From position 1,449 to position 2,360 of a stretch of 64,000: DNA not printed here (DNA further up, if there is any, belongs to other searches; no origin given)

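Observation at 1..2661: Unusual accessory enzyme set: Rnl2-type RNA ligase, Toprim protein, sulfotransferase and stand-alone Pnk-like kinase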

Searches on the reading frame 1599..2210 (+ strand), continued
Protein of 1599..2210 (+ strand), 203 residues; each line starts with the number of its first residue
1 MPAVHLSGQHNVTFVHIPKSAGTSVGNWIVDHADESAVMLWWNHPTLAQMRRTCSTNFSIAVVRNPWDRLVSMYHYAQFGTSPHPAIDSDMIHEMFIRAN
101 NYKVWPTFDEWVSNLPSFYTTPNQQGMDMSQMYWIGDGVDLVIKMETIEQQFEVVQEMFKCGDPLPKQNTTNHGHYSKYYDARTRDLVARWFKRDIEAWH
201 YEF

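Call 102: search_protein_families(library=pfam, alignment_id=A5, max_evalue=0.0001)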
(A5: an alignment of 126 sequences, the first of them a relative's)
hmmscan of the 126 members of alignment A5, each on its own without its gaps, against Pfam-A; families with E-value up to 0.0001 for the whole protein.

A. member 1, L104:606-1013:+ (135 aa): 0 families

B. families by the number of members that match (of 126 scanned): 60 families (the first 25 are shown)
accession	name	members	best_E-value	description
PF03567.20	Sulfotransfer_2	8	1.9e-16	Sulfotransferase family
PF04055.27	Radical_SAM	7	8.4e-13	Radical SAM superfamily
PF01583.26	APS_kinase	7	2.1e-12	Adenylylsulphate kinase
PF13238.12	AAA_18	6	2.7e-08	AAA domain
PF13671.12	AAA_33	5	4.4e-12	AAA domain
PF08722.17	Tn7_TnsA-like_N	4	9.3e-24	TnsA-like endonuclease N terminal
PF08433.16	KTI12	4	8e-10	Chromatin associated protein KTI12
PF01370.27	Epimerase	3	5.8e-60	NAD dependent epimerase/dehydratase family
PF16363.11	GDP_Man_Dehyd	3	4.7e-57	GDP-mannose 4,6 dehydratase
PF05118.21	Asp_Arg_Hydrox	3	3.4e-17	Aspartyl/Asparaginyl beta-hydroxylase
PF04488.21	Gly_transf_sug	3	4.2e-14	Glycosyltransferase sugar-binding region containing DXD motif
PF13521.12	AAA_28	3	1.6e-06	AAA domain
PF20720.3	nSTAND3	3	7.3e-06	Novel STAND NTPase 3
PF01073.25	3Beta_HSD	2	4.7e-25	3-beta hydroxysteroid dehydrogenase/isomerase family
PF02719.21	Polysacc_synt_2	2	2.8e-18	Polysaccharide biosynthesis protein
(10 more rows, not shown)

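Call 107: search_protein_families(library=pfam, proteins=[L104:606-1013:+, L104:2254-2634:-, L105:5585-6229:+, L105:6211-6651:+, L106:4481-4996:+, L106:3993-4493:+, L106:5588-6079:-, L106:6072-6749:-, L108:4001-5026:+, L108:6150-7136:-], max_evalue=0.001)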
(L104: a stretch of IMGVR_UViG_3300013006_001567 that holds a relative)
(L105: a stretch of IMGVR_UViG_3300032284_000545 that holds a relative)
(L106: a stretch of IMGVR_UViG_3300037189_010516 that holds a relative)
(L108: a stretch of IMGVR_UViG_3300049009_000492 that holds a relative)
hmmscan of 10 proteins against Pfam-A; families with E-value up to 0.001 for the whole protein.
L104:606-1013:+ (135 aa): 0 families

L104:2254-2634:- (126 aa): 1 family
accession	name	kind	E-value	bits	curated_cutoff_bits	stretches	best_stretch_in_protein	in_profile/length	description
PF13392.12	HNH_3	-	0.00052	20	24.8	1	85-103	20-38/46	HNH endonuclease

L105:5585-6229:+ (214 aa): 1 family
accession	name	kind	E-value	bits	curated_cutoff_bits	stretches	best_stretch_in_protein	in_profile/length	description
PF03567.20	Sulfotransfer_2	-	7.3e-08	33.3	22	1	11-212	5-251/252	Sulfotransferase family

L105:6211-6651:+ (146 aa): 1 family
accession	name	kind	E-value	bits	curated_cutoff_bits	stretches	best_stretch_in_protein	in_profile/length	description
PF01467.32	CTP_transf_like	-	2.3e-11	44.4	21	1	11-91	1-79/133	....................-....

L106:4481-4996:+ (171 aa): 0 families

L106:3993-4493:+ (166 aa): 0 families

L106:5588-6079:- (163 aa): 0 families

L106:6072-6749:- (225 aa): 0 families

L108:4001-5026:+ (341 aa): 1 family
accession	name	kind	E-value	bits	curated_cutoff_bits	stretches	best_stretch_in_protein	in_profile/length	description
PF04055.27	Radical_SAM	-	3.4e-07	31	29.5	1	14-175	4-164/166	Radical SAM superfamily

L108:6150-7136:- (328 aa): 2 families
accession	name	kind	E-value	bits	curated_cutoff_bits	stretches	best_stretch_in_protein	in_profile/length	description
PF04055.27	Radical_SAM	-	3.6e-08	34.2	29.5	1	12-170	1-160/166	Radical SAM superfamily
PF13186.11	SPASM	-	1.1e-07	32.4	21.5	1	236-316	1-66/67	Iron-sulfur cluster-binding domain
